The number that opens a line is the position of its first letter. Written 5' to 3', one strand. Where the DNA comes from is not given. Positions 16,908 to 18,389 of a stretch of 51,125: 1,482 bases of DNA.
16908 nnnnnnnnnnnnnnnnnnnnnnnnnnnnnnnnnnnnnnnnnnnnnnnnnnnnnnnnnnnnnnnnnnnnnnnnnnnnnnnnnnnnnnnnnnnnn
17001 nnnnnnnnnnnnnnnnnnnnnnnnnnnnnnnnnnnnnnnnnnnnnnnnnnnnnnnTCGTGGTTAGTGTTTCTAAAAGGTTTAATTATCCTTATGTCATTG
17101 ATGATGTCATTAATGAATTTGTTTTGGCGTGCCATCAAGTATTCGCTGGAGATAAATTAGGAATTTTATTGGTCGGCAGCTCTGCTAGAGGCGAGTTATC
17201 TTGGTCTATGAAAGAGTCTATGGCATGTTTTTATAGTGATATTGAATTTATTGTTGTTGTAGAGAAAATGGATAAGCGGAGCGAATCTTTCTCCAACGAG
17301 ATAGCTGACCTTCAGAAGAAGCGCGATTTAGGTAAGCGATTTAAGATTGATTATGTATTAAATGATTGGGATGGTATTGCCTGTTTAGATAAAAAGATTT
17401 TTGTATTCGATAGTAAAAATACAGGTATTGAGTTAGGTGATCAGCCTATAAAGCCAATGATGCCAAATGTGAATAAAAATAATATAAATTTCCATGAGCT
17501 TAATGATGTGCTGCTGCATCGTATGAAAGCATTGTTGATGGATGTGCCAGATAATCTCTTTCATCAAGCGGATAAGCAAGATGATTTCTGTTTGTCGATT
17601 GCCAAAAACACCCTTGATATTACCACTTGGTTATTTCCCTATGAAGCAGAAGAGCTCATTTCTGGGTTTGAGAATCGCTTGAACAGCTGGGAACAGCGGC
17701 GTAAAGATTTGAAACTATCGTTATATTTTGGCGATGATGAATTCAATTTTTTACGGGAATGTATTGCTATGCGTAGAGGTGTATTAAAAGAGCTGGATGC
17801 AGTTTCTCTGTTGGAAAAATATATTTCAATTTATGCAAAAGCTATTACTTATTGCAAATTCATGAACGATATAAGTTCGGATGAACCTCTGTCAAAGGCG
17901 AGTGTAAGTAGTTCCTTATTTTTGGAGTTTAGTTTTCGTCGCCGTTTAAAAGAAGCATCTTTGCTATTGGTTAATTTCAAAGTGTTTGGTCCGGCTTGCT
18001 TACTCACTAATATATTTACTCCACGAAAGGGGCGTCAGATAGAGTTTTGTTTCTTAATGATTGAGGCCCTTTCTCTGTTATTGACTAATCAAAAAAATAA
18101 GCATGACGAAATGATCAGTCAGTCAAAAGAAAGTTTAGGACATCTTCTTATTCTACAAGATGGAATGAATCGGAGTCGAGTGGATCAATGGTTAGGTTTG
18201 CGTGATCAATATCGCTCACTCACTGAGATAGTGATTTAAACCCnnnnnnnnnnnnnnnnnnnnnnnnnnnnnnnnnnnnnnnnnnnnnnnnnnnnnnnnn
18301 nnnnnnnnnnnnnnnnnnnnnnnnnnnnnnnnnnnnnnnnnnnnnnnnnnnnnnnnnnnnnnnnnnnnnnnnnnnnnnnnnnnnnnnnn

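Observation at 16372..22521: Five-gene Udk / Pol-beta NTase / 12-TM membrane / alkaline-phosphatase-fold / secreted DUF4091-like cassette inside the exosortase EPS operon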

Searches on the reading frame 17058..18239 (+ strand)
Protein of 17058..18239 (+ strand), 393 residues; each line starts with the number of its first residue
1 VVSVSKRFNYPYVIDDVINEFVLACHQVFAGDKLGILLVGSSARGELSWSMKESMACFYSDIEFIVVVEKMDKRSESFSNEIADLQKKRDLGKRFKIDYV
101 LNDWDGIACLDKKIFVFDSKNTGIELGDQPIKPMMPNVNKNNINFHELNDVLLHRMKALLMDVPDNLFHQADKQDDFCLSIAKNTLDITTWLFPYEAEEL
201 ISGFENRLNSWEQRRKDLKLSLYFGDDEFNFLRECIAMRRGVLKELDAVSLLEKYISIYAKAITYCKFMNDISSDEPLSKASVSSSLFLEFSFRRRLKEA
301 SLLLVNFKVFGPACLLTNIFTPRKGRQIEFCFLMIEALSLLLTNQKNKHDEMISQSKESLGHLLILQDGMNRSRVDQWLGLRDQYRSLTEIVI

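Call 4: search_protein_families(library=pfam, proteins=[window:17058-18239:+], max_evalue=0.1)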
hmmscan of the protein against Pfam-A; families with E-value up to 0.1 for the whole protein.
window:17058-18239:+ (393 aa): 0 families

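Call 5: search_protein_families(library=ncbifam, proteins=[window:17058-18239:+], max_evalue=0.1)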
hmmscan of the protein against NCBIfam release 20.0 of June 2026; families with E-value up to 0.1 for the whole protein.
window:17058-18239:+ (393 aa): 0 families

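Call 9: search_solved_structures(query=window:17058-18239:+, max_evalue=1)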
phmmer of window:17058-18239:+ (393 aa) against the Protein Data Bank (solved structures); distinct sequences matched with E-value up to 1: 0.

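Call 12: find_homologous_proteins(query=window:17058-18239:+)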
Query window:17058-18239:+ (393 aa): 27 proteins with E <= 0.001 among 4032 candidates.
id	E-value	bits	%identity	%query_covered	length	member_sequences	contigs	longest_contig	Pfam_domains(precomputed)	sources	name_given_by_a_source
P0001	1.9e-244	828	94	100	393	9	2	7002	-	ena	-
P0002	8.2e-178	609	71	100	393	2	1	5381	-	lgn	-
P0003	1.1e-177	609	70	100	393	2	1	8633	-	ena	-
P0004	4.5e-165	567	66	100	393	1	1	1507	-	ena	-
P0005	1.9e-131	456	53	100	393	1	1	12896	-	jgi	-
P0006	8.5e-131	454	53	100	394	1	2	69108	-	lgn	-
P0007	3.9e-130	452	53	100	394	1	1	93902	-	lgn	-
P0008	1.4e-125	437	51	100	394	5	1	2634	-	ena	-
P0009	2.6e-117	410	52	100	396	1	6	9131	-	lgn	-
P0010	1.6e-111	391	46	100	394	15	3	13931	-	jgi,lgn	jgi:hypothetical protein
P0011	3.3e-106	373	47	99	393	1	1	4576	-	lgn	-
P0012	6.4e-106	372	46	100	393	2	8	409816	-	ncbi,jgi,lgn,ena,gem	-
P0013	3.6e-104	367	45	100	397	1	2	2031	-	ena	-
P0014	7.3e-104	366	44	100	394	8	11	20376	-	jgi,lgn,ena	jgi:hypothetical protein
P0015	1.4e-103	365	45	98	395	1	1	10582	-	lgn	-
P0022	3.5e-69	252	36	98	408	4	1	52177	-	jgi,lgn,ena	-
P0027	4.1e-31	126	28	93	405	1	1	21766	-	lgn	-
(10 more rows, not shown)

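Call 15: find_encoding_contigs(protein=P0012, flank=10000, max_places=3)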
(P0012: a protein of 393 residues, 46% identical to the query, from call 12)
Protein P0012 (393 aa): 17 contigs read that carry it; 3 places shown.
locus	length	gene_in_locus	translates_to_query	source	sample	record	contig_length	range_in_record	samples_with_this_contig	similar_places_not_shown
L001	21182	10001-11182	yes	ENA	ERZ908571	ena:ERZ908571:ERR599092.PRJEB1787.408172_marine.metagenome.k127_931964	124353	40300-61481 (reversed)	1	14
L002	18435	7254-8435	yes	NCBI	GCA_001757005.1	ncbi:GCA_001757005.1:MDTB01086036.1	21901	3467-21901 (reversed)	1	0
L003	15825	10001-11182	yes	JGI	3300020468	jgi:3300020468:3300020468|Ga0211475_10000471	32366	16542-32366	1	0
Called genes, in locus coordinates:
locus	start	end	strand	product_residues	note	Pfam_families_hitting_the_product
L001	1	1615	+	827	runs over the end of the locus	PF03176:MMPL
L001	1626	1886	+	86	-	PF03692:CxxCxxCC (weak)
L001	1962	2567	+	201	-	PF02190:LON_substr_bdg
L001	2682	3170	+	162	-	-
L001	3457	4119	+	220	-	PF02563:Poly_export, PF10531:SLBB, PF22461:SLBB_2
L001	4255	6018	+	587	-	PF02706:Wzz (weak), PF13807:GNVR (faint)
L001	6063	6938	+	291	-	PF01656:CbiA (weak), PF13614:AAA_31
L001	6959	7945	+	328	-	PF13191:AAA_16 (faint), PF13245:AAA_19 (faint), PF13401:AAA_22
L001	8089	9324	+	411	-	PF03446:NAD_binding_2 (faint), PF03721:UDPG_MGDP_dh_N, PF00984:UDPG_MGDP_dh, PF03720:UDPG_MGDP_dh_C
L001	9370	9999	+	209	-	PF00485:PRK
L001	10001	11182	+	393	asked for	-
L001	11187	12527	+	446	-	-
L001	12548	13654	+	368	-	PF01663:Phosphodiest (weak)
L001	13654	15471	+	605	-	-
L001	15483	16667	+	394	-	PF13439:Glyco_transf_4, PF20706:GT4-conflict (weak), PF00534:Glycos_transf_1, PF13692:Glyco_trans_1_4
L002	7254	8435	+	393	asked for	-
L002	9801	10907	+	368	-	PF01663:Phosphodiest (weak)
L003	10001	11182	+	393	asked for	-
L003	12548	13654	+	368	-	PF01663:Phosphodiest (weak)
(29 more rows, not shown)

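Call 16: find_encoding_contigs(protein=P0022, flank=10000, max_places=2)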
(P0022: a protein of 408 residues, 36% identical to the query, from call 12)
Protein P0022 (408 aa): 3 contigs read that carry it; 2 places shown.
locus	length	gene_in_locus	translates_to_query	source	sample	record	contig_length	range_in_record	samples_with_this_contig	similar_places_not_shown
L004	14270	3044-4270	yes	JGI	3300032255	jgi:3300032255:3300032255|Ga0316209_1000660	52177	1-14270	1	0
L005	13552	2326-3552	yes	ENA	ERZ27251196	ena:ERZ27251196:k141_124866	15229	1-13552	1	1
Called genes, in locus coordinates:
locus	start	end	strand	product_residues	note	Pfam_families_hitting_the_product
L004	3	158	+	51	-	?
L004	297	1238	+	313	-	PF01370:Epimerase, PF04321:RmlD_sub_bind (weak), PF16363:GDP_Man_Dehyd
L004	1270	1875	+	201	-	PF00485:PRK, PF01121:CoaE (faint), PF13238:AAA_18 (faint), PF20720:nSTAND3 (weak)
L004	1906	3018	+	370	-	PF01663:Phosphodiest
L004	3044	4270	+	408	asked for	-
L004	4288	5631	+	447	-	PF13231:PMT_2 (weak)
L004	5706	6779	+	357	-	PF01757:Acyl_transf_3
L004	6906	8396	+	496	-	PF01943:Polysacc_synt, PF13440:Polysacc_synt_3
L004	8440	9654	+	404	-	PF04230:PS_pyruv_trans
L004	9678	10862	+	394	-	PF13439:Glyco_transf_4, PF00534:Glycos_transf_1, PF13692:Glyco_trans_1_4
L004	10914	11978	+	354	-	PF13439:Glyco_transf_4, PF00534:Glycos_transf_1, PF13692:Glyco_trans_1_4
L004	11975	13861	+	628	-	-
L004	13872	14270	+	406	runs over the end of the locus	PF00534:Glycos_transf_1 (weak)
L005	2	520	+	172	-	?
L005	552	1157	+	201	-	PF00485:PRK, PF01121:CoaE (faint), PF13238:AAA_18 (faint), PF20720:nSTAND3 (weak)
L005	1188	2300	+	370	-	PF01663:Phosphodiest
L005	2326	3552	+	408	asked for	-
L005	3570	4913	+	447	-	PF13231:PMT_2 (weak)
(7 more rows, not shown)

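Call 17: find_encoding_contigs(protein=P0027, flank=10000, max_places=2)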
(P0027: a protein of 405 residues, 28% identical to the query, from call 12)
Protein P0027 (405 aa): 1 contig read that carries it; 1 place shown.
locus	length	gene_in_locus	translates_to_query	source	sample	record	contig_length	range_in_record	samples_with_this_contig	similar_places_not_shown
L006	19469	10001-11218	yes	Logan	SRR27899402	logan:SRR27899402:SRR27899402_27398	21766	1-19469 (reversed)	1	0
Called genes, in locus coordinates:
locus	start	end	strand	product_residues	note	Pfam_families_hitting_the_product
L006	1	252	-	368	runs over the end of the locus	PF01757:Acyl_transf_3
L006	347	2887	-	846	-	-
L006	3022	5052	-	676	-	PF16889:Hepar_II_III_N, PF05426:Alginate_lyase (weak), PF07940:Hepar_II_III_C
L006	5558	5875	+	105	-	-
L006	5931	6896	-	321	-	PF04230:PS_pyruv_trans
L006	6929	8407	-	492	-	PF01943:Polysacc_synt (faint)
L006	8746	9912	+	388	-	PF20706:GT4-conflict (weak), PF00534:Glycos_transf_1, PF13692:Glyco_trans_1_4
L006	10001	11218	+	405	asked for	-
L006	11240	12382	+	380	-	PF01663:Phosphodiest (weak)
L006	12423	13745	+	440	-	PF13231:PMT_2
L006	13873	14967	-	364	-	PF14907:NTP_transf_5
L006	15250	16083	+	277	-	PF10096:DUF2334 (faint), PF01522:Polysacc_deac_1, PF11959:DUF3473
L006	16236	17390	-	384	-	PF01041:DegT_DnrJ_EryC1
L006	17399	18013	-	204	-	PF00583:Acetyltransf_1, PF13420:Acetyltransf_4 (weak), PF13508:Acetyltransf_7 (weak), PF08445:FR47 (faint), PF13673:Acetyltransf_10 (weak)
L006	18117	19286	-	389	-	PF01041:DegT_DnrJ_EryC1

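Call 32: predict_structure(alignment_id=A1)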
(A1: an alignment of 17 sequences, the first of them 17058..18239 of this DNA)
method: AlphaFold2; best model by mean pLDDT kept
length: 393 residues; sequences in the alignment: 17
mean_pLDDT: 89.8   pTM: 0.86
mean pLDDT of the five models: 89.8, 89.6, 89.1, 88.4, 87.4
residues with pLDDT >= 90: 242; 70-90: 138; 50-70: 13; < 50: 0
segments of 3 or more residues with pLDDT < 50: none
pLDDT, mean of each block of 10 residues (from residue 1): 86 94 95 94 90 84 94 90 91 89 92 89 94 92 88 89 84 76 91 90 92 91 94 90 78 94 93 93 89 82 89 89 92 96 93 96 83 88 92 77
secondary structure, 60 per line:
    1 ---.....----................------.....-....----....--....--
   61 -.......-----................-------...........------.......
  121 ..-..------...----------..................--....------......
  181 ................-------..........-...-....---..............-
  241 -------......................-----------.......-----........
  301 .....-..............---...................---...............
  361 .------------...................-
elements in order: H4-8 H13-28 E35-39 H41-44 E49-52 E55-58 E62-68 H74-89 E97-103 H104-107 H114-122 H145-162 H165-168 H175-196 H204-213 H219-222 H226-239 H248-269 H281-287 H293-305 H307-320 H324-342 H346-361 H374-392
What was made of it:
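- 17058..18239 (+): ORF2: AadA/ANT-like Pol-beta-fold nucleotidyltransferase (NT), a core member. The family has no Pfam or NCBIfam model. AF2 model pLDDT 89.8 (call 32).
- On Pol-beta-fold nucleotidyltransferases, ANT/KNTase-like: Strands lie at residues 35-103, then only helices (call 32).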

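Call 34: search_protein_representatives(alignment_id=A1)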
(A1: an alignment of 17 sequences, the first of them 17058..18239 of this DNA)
Query: 17 sequences, 395 profile positions. Proteins with E-value up to 0.001 (for the whole library): 489; up to 1e-10: 295; up to 1e-30: 108. The best 150 are listed.
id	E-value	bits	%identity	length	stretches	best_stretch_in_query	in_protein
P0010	5.4e-167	572.0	-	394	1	3-395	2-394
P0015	2.0e-165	566.9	-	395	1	1-395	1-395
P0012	3.5e-158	543.0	-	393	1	2-395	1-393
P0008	4.0e-156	536.3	-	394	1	3-395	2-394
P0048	4.3e-150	516.4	-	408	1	3-394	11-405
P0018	1.9e-140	484.6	-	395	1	2-395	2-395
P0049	2.2e-137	474.5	-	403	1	5-394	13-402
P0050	1.4e-123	429.1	-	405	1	8-394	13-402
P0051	1.8e-120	418.8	-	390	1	6-394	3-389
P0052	2.6e-120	418.3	-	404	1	4-394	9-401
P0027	1.5e-119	415.8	-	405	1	21-390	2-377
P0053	3.4e-92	325.8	-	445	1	6-391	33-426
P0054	2.3e-87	309.9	-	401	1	10-386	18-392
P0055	6.2e-68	245.9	-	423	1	6-389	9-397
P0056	5.7e-66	239.4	-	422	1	6-389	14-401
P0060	1.3e-62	228.4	-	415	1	8-390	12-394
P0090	1.0e-44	169.4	-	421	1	6-390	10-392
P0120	4.5e-35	137.7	-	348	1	16-252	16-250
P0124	1.4e-34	136.1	-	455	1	35-387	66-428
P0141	1.8e-31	125.8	-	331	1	14-227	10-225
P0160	9.7e-30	120.1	-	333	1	17-227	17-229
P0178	8.3e-28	113.8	-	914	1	6-283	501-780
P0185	7.4e-27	110.6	-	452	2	4-282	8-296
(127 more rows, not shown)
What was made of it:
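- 17058..18239 (+): 489 cluster representatives at E<=1e-3 (call 34).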

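Call 35: search_protein_families(library=pfam, proteins=[P0178, P0055, P0060, P0090, P0120, P0141, P0160, P0185, P0124, P0053], max_evalue=0.01)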
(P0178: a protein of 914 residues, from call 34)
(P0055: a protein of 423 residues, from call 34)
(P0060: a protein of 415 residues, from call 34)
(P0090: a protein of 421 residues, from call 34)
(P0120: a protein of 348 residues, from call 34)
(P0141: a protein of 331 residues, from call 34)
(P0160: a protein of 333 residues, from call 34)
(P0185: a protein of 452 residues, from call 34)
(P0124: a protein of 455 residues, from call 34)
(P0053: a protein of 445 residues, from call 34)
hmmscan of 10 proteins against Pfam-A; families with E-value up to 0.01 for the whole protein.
P0178 (914 aa): 2 families
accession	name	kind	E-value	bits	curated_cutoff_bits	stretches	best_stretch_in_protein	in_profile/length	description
PF13440.11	Polysacc_synt_3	-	1.4e-50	172.7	23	1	35-325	1-292/293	Polysaccharide biosynthesis protein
PF01943.22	Polysacc_synt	-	6.3e-15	55.8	28.2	1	13-275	3-272/274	Polysaccharide biosynthesis protein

P0055 (423 aa): 0 families

P0060 (415 aa): 0 families

P0090 (421 aa): 0 families

P0120 (348 aa): 1 family
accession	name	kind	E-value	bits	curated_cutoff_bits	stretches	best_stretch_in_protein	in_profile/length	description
PF12204.14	DUF3598_N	-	0.0058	17.5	22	0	47-120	16-81/136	Domain of unknown function (DUF3598), N-terminal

P0141 (331 aa): 0 families

P0160 (333 aa): 0 families

P0185 (452 aa): 0 families

P0124 (455 aa): 0 families

P0053 (445 aa): 0 families
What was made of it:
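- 17058..18239 (+): A Wzx-NT fusion exists, P0178 (calls 34, 35).
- On Pol-beta-fold nucleotidyltransferases, ANT/KNTase-like: 9 of 10 distant relatives also have no NTase-family hit, and the fusion P0178 hits only Wzx families (call 35).
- A Wzx-NT fusion protein exists (calls 34, 35). A Wzx fusion exists (call 35).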

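Call 36: find_related_loci(query=A1, collection=genome_contigs, flank=10000)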
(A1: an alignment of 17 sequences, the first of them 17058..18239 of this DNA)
Query A1 (393 aa) in genome_contigs; peptide patterns used: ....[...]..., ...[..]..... (x = any residue, [..] = any of these).
32 stretches matched a pattern; 5 encode a relative of the query (tblastn E <= 1e-3); 5 distinct loci.
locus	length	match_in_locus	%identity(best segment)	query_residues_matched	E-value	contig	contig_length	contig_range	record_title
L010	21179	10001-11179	46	1-393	5e-112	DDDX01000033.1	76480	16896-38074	MAG TPA_asm: Cellvibrionales bacterium UBA1969 UBA1969_contig_19548, whole genome shotgun sequence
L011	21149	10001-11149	37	8-386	5e-80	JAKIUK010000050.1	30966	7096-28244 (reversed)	MAG: Methylococcaceae bacterium isolate D100SM.bin.16 NODE_658_length_30966_cov_12.573041, whole genome shotgun sequence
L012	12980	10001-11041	38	11-352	1e-78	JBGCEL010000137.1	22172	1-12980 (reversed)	MAG: Gammaproteobacteria bacterium isolate SGMAG-48 contig137, whole genome shotgun sequence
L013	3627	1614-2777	37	8-391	3e-78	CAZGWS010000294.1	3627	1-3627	MAG TPA_asm: uncultured Lentimicrobiaceae bacterium isolate SRP128015_co1_32 genome assembly, contig: NODE_48976_length_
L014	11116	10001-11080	38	8-363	7e-77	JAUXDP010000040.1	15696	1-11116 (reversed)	MAG: Methylococcaceae bacterium isolate CSMAG_2854 CSMAG_2854_k119_1467240_length_15696_cov_7.8454, whole genome shotgun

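Call 37: fold_search(model_id=the predicted structure, library=pdb)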
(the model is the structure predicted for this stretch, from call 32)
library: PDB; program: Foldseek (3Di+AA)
matches with E <= 10: 411; with E <= 0.001: 5
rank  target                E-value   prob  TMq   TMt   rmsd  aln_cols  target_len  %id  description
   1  6fzb_B                4.4e-04  1.00  0.35  0.49   7.7       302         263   11  AadA in complex with ATP, magnesium and streptomycin (released 2018-06-13)
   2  5g4a_B                4.8e-04  1.00  0.37  0.51   7.1       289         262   12  AadA in complex with ATP and magnesium (released 2017-11-29)
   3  5g4a_A                5.1e-04  1.00  0.35  0.48   7.5       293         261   14  AadA in complex with ATP and magnesium (released 2017-11-29)
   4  5luh_A                5.8e-04  1.00  0.36  0.49   7.2       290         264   12  AadA E87Q in complex with ATP, calcium and streptomycin (released 2018-01-17)
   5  7uy4_A                6.9e-04  1.00  0.38  0.53   6.7       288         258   12  Aminoglycoside-modifying enzyme ANT-3,9 in complex with spectinomycin and AMP-PNP (released 2023-05-10)
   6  5lpa_A                1.2e-03  1.00  0.36  0.50   7.4       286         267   12  AadA E87Q in complex with ATP, calcium and dihydrostreptomycin (released 2018-01-17)
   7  6fzb_A                1.2e-03  1.00  0.37  0.51   7.4       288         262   11  AadA in complex with ATP, magnesium and streptomycin (released 2018-06-13)
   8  5luh_B                1.2e-03  1.00  0.36  0.50   7.6       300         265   12  AadA E87Q in complex with ATP, calcium and streptomycin (released 2018-01-17)
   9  7uy4_B                1.3e-03  1.00  0.37  0.52   6.9       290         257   12  Aminoglycoside-modifying enzyme ANT-3,9 in complex with spectinomycin and AMP-PNP (released 2023-05-10)
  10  4cs6                  3.2e-03  1.00  0.35  0.48   7.6       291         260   12  Crystal structure of AadA - an aminoglycoside adenyltransferase (released 2015-03-25)
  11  9dbj_B                3.5e-02  0.96  0.25  0.40  11.7       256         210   14  Structure of Hailong HalB R164A mutant with non-hydrolyzable dATP (released 2025-05-07)
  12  6yx5_B                1.2e-01  0.96  0.33  0.37   7.9       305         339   11  Structure of DrrA from Legionella pneumophilia in complex with human Rab8a (released 2020-12-23)
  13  1no5_B                3.8e-01  0.98  0.18  0.61   4.5       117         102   13  Structure of HI0073 from Haemophilus influenzae, the nucleotide binding domain of the HI0073/HI0074 two protein nucleo (released 2004-03-16)
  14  2hsb                  4.2e-01  0.99  0.25  0.70   3.2       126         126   13  Crystal structure of a hepn domain containing protein (af_0298) from archaeoglobus fulgidus at 1.95 A resolution (released 2006-08-15)
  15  8pyr_B                4.8e-01  0.13  0.14  0.17  21.0       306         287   11  Crystal structure of the dual T-loop phosphorylated Cdk7/CycH/Mat1 complex (released 2024-03-06)
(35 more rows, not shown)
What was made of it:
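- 17058..18239 (+): Foldseek top 10 hits are all AadA/ANT(3'')(9), E 4e-4 to 3e-3, probability 1.0 (call 37).
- On Pol-beta-fold nucleotidyltransferases, ANT/KNTase-like: Weaker matches are the minimal NTase protein HI0073 and a HEPN-domain protein (call 37).
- Closest known: ANT. Same: They are the best Foldseek matches (call 37).
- Foldseek also lists the AMPylator DrrA among weaker ORF2 matches (call 37). The best structural matches of ORF2 are aminoglycoside resistance enzymes, and one weaker match is the Hailong defence NTase HalB (call 37).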

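Call 41: find_homologous_proteins(query=A5, max_evalue=0.00001)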
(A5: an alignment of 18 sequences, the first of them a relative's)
Query A5 (18 sequences) (423 aa, profile of the alignment): 93 proteins with E <= 0.00001 among 8000 candidates.
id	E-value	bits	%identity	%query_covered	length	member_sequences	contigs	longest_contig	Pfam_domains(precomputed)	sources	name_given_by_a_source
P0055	1.6e-160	553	100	100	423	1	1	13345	-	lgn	-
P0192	4.0e-138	479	62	99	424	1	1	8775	-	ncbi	-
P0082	2.4e-136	473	33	90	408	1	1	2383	-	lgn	-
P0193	5.8e-130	452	36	97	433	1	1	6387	-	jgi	jgi:predicted nucleotidyltransferase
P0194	4.3e-127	443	35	90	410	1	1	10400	-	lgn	-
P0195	1.6e-125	438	42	98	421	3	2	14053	-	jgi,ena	-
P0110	1.6e-125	438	32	91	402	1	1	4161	-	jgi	-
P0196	1.6e-124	434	41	98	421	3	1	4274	-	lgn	-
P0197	2.6e-123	430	36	93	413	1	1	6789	-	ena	-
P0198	4.6e-123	429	40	98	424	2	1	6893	-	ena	-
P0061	1.1e-122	428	45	98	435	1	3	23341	-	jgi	-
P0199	1.6e-122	428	34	90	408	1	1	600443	-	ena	-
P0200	2.0e-121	424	35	93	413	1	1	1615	-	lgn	-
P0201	1.1e-120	422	38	98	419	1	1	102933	-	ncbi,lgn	-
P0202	1.4e-120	421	34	93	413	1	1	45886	-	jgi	jgi:hypothetical protein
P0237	8.2e-102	359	34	90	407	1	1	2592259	-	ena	-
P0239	8.6e-97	343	31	90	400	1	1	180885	-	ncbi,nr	ncbi:MAG: nucleotidyltransferase domain-containing protein [Anaerolineales bacterium]|nr:nucleotidyl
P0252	1.3e-70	257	29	89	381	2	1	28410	-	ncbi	ncbi:MAG: hypothetical protein AABY55_03875 [Candidatus Omnitrophota bacterium]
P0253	4.1e-14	71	33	23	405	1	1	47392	-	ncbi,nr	ncbi:MAG: hypothetical protein KJ630_20895 [Proteobacteria bacterium]|nr:hypothetical protein [Pseud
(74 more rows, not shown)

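Call 42: find_encoding_contigs(protein=P0199, flank=8000, max_places=1)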
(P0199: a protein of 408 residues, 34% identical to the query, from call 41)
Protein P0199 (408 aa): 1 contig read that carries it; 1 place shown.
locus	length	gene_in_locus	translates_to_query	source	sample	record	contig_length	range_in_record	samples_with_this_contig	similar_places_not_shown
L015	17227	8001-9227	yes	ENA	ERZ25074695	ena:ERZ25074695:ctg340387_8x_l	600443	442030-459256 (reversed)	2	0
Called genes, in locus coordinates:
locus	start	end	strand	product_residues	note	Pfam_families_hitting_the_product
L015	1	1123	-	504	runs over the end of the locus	-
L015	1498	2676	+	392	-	PF01041:DegT_DnrJ_EryC1, PF00155:Aminotran_1_2 (faint), PF01053:Cys_Met_Meta_PP (weak)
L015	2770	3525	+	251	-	PF13489:Methyltransf_23, PF08241:Methyltransf_11 (weak), PF08242:Methyltransf_12 (faint)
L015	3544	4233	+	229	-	PF13489:Methyltransf_23, PF08242:Methyltransf_12 (weak), PF08241:Methyltransf_11, PF13649:Methyltransf_25 (faint), PF13847:Methyltransf_31 (faint)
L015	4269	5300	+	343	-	PF00685:Sulfotransfer_1, PF13469:Sulfotransfer_3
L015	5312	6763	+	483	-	PF01943:Polysacc_synt, PF13440:Polysacc_synt_3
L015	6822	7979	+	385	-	PF13439:Glyco_transf_4, PF13524:Glyco_trans_1_2 (faint), PF20706:GT4-conflict (weak), PF00534:Glycos_transf_1, PF13692:Glyco_trans_1_4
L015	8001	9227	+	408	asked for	-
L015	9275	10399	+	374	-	PF01663:Phosphodiest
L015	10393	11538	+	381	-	PF13439:Glyco_transf_4, PF13477:Glyco_trans_4_2 (weak), PF13579:Glyco_trans_4_4, PF20706:GT4-conflict (weak), PF00534:Glycos_transf_1, PF13692:Glyco_trans_1_4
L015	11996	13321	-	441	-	PF00672:HAMP, PF00512:HisKA, PF02518:HATPase_c, PF13589:HATPase_c_3 (weak)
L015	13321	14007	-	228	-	PF00072:Response_reg, PF00486:Trans_reg_C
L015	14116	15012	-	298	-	PF17773:UPF0176_N, PF00581:Rhodanese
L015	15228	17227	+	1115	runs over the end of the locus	PF00582:Usp (faint), PF04087:DUF389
